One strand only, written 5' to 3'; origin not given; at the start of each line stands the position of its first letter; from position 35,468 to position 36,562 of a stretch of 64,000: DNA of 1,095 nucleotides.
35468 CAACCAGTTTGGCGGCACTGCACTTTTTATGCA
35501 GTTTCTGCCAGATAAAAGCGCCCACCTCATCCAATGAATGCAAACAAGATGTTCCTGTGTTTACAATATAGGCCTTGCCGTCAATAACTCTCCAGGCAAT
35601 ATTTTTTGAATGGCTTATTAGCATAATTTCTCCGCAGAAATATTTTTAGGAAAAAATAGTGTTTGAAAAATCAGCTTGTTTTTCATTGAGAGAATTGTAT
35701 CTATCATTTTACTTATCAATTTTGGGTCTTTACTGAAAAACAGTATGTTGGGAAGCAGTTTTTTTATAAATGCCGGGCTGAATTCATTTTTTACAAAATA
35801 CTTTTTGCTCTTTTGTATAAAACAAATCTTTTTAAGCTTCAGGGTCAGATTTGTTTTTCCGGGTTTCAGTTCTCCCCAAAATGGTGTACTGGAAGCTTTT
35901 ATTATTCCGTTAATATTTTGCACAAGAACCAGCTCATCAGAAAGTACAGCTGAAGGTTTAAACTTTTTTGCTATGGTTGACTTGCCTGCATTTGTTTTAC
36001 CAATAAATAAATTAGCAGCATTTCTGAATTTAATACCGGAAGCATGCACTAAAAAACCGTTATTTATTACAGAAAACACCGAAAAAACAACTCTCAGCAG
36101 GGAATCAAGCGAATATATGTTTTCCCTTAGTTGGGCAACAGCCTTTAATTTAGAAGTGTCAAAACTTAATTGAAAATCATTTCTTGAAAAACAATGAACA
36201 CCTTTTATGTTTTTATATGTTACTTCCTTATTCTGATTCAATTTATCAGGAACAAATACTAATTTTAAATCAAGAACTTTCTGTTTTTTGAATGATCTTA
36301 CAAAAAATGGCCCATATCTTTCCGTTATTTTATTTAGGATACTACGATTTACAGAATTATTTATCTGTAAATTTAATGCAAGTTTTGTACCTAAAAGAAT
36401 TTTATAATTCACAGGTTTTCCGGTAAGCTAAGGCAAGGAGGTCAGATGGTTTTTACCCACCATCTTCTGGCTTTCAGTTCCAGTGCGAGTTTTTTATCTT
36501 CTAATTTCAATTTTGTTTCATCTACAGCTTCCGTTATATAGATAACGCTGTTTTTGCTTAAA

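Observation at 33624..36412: RiPP-like modification cassette: HPr-kinase-like kinase + PqqD RRE + radical SAM-SPASM + GAF-ANTAR regulator, with no obvious precursor peptide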

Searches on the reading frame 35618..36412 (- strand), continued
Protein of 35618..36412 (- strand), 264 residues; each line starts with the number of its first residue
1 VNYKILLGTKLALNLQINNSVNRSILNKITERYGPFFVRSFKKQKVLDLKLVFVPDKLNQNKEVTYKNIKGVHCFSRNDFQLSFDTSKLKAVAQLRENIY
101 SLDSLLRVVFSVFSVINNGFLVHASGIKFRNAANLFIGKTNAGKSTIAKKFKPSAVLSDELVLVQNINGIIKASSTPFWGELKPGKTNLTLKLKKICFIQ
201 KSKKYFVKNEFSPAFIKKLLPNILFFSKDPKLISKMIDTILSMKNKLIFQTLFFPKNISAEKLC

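Call 39: fold_search(model_id=the predicted structure, library=pdb)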
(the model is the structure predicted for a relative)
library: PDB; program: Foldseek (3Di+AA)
matches with E <= 10: 685; with E <= 0.001: 45
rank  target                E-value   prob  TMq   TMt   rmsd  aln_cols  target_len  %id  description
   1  2pxz                  4.1e-06  1.00  0.50  0.28   8.7       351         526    7  E. coli phosphoenolpyruvate carboxykinase (PEPCK) complexed with ATP, Mg2+, Mn2+, carbon dioxide and oxaloacetate (released 2008-04-22)
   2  6asm                  4.3e-06  1.00  0.50  0.29   8.8       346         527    8  E. coli phosphoenolpyruvate carboxykinase G209S K212C mutant bound to thiosulfate (released 2018-08-29)
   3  6asi                  4.6e-06  1.00  0.52  0.30   8.1       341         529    9  E. coli phosphoenolpyruvate carboxykinase G209S mutant bound to methanesulfonate (released 2018-08-29)
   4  6asn                  5.9e-06  1.00  0.54  0.30   8.9       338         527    9  E. coli phosphoenolpyruvate carboxykinase K212I F216V mutant bound to methanesulfonate (released 2018-08-29)
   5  1ayl                  6.6e-06  1.00  0.51  0.29   8.8       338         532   10  PHOSPHOENOLPYRUVATE CARBOXYKINASE (released 1997-01-11)
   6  6com                  8.0e-06  1.00  0.50  0.29   8.3       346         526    8  2.3A crystal structure of E. coli phosphoenolpyruvate carboxykinase mutant Asp269Asn (released 2018-04-04)
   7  6crt                  9.0e-06  1.00  0.47  0.27  10.7       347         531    9  Arg65Gln Mutagenic E.coli PCK (released 2018-04-04)
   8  2pc9_B                9.6e-06  1.00  0.47  0.28   8.6       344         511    9  Crystal Structure Of ATP-Dependent Phosphoenolpyruvate Carboxykinase From Thermus thermophilus HB8 (released 2007-10-02)
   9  1yvy_A                1.2e-05  1.00  0.54  0.31   7.9       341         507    9  Crystal structure of Anaerobiospirillum succiniciproducens phosphoenolpyruvate carboxykinase (released 2005-07-26)
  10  1j3b_A                1.4e-05  1.00  0.50  0.29   8.8       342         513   10  Crystal structure of ATP-dependent phosphoenolpyruvate carboxykinase from Thermus thermophilus HB8 (released 2003-02-11)
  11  2pc9_D                1.7e-05  1.00  0.49  0.28   9.0       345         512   11  Crystal Structure Of ATP-Dependent Phosphoenolpyruvate Carboxykinase From Thermus thermophilus HB8 (released 2007-10-02)
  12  1oen                  1.7e-05  1.00  0.50  0.28   8.8       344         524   10  PHOSPHOENOLPYRUVATE CARBOXYKINASE (released 1996-11-08)
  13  1yvy_B                1.9e-05  1.00  0.53  0.31   7.6       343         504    9  Crystal structure of Anaerobiospirillum succiniciproducens phosphoenolpyruvate carboxykinase (released 2005-07-26)
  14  6v2m                  2.5e-05  1.00  0.48  0.27  10.0       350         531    8  Structure of Escherichia coli Asp269Asn mutant phosphoenolpyruvate carboxykinase (released 2019-12-11)
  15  1ytm_A                3.1e-05  1.00  0.51  0.30   8.1       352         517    8  Crystal structure of phosphoenolpyruvate carboxykinase of Anaerobiospirillum succiniciproducens complexed with ATP, ox (released 2006-01-24)
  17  1j3b_B                3.7e-05  1.00  0.51  0.29   8.9       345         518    9  Crystal structure of ATP-dependent phosphoenolpyruvate carboxykinase from Thermus thermophilus HB8 (released 2003-02-11)
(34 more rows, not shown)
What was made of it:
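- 35618..36412 (-): ScmC-family P-loop protein of 264 aa with a PEPCK/HPr-kinase-like fold. It is a putative ATP-dependent phosphotransferase acting on the peptide substrate. Foldseek finds PEPCK at 4e-6 and HprK/P at 2e-4 (call 39).
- On PEPCK / HprK P-loop superfamily: Foldseek gives 4e-6 and 2e-4 (call 39).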

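Call 58: find_related_loci(query=A3, collection=metagenome_contigs, flank=10000)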
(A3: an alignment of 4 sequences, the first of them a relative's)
Query A3 (264 aa) in metagenome_contigs; peptide patterns used: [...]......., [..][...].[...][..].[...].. (x = any residue, [..] = any of these).
599 stretches matched a pattern (row limit reached: there are more); 20 encode a relative of the query (tblastn E <= 1e-3); 20 distinct loci.
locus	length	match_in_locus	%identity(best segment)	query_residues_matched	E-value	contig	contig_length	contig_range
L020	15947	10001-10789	42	4-263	2e-54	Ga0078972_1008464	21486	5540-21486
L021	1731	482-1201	43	24-263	8e-55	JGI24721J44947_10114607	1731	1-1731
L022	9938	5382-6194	42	1-264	5e-53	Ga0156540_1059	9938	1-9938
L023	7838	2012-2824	42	1-264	5e-53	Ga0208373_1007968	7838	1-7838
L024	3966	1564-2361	41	1-262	4e-51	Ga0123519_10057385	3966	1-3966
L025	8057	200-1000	40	1-264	3e-47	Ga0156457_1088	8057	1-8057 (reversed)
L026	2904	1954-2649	30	29-261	8e-29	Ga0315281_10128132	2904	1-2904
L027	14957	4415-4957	32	77-257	3e-27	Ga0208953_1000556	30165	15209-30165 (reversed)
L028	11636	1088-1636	32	77-259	3e-26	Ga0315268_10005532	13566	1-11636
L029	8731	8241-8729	38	73-233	7e-26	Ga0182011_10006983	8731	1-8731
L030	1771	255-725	37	70-228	9e-26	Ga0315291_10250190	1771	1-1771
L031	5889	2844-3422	31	63-257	1e-25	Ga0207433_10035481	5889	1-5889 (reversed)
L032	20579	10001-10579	31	63-257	2e-25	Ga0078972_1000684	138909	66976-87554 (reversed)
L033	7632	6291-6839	32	77-259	2e-25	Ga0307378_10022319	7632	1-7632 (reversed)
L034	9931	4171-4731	31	78-259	3e-25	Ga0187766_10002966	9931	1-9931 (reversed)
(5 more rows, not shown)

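Call 69: search_protein_families(library=pfam, proteins=[L020:12256-12603:+, L012:12471-14270:+, L019:12074-12511:+], max_evalue=0.001)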
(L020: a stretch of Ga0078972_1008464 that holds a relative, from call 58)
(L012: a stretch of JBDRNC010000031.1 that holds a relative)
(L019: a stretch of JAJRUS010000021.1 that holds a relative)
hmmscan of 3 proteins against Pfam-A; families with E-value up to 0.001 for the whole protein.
L020:12256-12603:+ (115 aa): 1 family
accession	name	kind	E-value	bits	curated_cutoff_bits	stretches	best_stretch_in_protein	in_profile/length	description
PF00717.28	Peptidase_S24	-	4.8e-05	23.5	23.3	1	6-64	37-94/116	Peptidase S24-like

L012:12471-14270:+ (600 aa): 0 families

L019:12074-12511:+ (145 aa): 1 family
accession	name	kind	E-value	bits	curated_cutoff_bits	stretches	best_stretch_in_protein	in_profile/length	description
PF00717.28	Peptidase_S24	-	1.8e-05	24.9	23.3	1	6-61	36-85/116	Peptidase S24-like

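Call 71: search_solved_structures(query=A1, max_evalue=10, show_alignments=3)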
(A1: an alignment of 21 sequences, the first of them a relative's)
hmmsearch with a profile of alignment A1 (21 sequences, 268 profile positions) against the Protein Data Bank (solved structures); distinct sequences matched with E-value up to 10: 264 (the best 60 are shown).
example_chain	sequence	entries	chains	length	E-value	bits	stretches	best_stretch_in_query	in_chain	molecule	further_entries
6c2u_A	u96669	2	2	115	8.4e-07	32.1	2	131-154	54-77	phosphate-loop protein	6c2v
1j3b_A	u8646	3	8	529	0.00029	23.8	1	94-150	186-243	ATP-dependent phosphoenolpyruvate carboxykinase | Phosphoenolpyruvate carboxykinase [ATP]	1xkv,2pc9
6fn1_A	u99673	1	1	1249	0.0005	23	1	129-153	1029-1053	Human-mouse chimeric ABCB1 (ABCBHM)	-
6fn4_A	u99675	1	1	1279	0.00052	22.9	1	129-153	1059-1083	Apo form of Human-mouse chimeric ABCB1 (ABCB1HM) in complex with Antigen binding fragment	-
3pxi_A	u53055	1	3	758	0.00053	22.9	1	134-173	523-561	Negative regulator of genetic competence ClpC/MecB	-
3b5x_A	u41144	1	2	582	0.00053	22.9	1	114-154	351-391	Lipid A export ATP-binding/permease protein msbA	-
8jwi_A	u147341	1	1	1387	0.00079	22.3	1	130-154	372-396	Multidrug resistance protein 1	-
8jvh_A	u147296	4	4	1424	0.00082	22.3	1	130-154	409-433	Multidrug resistance protein 1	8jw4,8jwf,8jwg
9ws4_A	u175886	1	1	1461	0.00088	22.2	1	130-154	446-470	Multidrug resistance protein 1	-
6hyp_A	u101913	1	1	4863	0.0014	21.5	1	126-153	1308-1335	Midasin,Midasin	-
6i27_A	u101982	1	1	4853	0.0014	21.5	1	126-153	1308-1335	Midasin,Midasin,Midasin,Midasin,Midasin,Midasin,Midasin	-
6i26_A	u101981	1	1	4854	0.0014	21.5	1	126-153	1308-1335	Midasin,Midasin,Midasin,Midasin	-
5jcs_s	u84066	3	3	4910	0.0015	21.4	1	126-153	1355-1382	Midasin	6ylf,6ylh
1ii2_A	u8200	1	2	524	0.002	21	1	111-160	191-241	PHOSPHOENOLPYRUVATE CARBOXYKINASE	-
4loa_A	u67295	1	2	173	0.0023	20.8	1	133-154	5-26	De-novo design amidase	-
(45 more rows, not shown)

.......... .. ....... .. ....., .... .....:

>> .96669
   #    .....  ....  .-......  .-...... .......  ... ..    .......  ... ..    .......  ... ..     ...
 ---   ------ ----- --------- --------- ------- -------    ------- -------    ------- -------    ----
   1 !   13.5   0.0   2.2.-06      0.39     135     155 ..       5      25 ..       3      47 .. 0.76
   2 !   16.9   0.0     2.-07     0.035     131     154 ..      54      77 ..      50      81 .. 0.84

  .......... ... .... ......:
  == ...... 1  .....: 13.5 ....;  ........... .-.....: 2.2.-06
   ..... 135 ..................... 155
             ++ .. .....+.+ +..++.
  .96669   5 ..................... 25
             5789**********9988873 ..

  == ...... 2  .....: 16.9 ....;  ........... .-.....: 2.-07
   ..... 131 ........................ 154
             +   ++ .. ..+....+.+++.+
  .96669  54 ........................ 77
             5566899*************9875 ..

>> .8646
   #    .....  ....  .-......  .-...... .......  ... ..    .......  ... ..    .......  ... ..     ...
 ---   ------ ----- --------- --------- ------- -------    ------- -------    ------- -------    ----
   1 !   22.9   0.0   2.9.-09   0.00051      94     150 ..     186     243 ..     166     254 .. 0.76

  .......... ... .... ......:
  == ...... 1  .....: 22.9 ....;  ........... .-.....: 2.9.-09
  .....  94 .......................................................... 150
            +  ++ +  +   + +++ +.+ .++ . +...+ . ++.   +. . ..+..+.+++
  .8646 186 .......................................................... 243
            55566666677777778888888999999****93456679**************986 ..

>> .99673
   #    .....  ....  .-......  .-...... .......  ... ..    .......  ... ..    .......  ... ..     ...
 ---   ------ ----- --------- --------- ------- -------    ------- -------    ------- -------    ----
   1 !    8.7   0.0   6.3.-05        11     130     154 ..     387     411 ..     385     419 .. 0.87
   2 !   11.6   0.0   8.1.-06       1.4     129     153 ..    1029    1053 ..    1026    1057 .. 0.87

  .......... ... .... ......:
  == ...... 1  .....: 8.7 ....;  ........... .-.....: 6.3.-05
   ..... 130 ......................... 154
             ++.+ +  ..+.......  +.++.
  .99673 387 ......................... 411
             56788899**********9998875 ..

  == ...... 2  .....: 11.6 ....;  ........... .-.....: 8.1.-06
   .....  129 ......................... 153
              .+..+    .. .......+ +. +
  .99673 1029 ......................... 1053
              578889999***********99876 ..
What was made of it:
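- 35618..36412 (-): The profile aligns the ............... stretch to PEPCK 1j3b at 2.9e-4 (call 71).
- On PEPCK / HprK P-loop superfamily: The profile aligns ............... to PEPCK at 2.9e-4 (call 71).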

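Call 81: search_protein_representatives(alignment_id=A1)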
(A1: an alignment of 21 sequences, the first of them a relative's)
Query: 21 sequences, 268 profile positions. Proteins with E-value up to 0.001 (for the whole library): 35833; up to 1e-10: 13600; up to 1e-30: 1899. The best 150 are listed.
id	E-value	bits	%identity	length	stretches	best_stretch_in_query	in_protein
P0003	3.1e-85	302.4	-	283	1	3-266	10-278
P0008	1.3e-82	293.9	-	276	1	3-265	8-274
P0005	1.9e-81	290.0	-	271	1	2-266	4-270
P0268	3.2e-81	289.2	-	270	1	1-265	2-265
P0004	2.0e-80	286.6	-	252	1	16-265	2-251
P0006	5.3e-80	285.3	-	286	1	3-266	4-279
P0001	2.7e-78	279.6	-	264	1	13-265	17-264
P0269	7.7e-77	274.9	-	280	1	3-267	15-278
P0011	1.2e-75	270.9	-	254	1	4-261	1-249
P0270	2.8e-73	263.2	-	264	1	1-267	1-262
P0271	3.4e-73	262.9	-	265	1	2-266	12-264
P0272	7.2e-73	261.9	-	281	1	2-265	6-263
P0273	1.8e-72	260.6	-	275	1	3-267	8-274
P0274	1.6e-70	254.2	-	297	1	2-266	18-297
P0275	1.1e-69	251.4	-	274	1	3-266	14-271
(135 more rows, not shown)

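Call 88: search_protein_families(library=padloc, proteins=[window:35618-36412:-], max_evalue=0.001)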
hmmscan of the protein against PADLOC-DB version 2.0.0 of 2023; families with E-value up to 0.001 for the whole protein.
window:35618-36412:- (264 aa): 0 families

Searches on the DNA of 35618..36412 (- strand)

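Call 52: search_rna_families(sources=[L001, L005, L010, L011, L012, L013, L015, L016, L017], threshold=gathering)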
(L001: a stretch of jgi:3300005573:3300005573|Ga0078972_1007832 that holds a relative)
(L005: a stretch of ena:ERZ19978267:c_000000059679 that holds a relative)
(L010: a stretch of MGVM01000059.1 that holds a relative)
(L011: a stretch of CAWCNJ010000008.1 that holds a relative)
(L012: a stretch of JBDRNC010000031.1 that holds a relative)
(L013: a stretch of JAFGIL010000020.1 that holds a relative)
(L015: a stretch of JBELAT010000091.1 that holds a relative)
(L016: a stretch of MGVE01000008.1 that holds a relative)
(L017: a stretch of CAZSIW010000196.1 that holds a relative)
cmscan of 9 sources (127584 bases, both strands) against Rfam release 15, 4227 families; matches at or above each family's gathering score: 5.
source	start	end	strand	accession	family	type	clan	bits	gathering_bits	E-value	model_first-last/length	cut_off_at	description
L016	8310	8380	+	RF00005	tRNA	Gene; tRNA;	CL00001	70.2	29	5.4e-13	1-71/71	no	tRNA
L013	8458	8528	+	RF00005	tRNA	Gene; tRNA;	CL00001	67.6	29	2.9e-12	1-71/71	no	tRNA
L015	5487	5557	+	RF00005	tRNA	Gene; tRNA;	CL00001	66.5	29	5.9e-12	1-71/71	no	tRNA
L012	7991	8061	+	RF00005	tRNA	Gene; tRNA;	CL00001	64.6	29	1.9e-11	1-71/71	no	tRNA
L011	8502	8572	+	RF00005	tRNA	Gene; tRNA;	CL00001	64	29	2.9e-11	1-71/71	no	tRNA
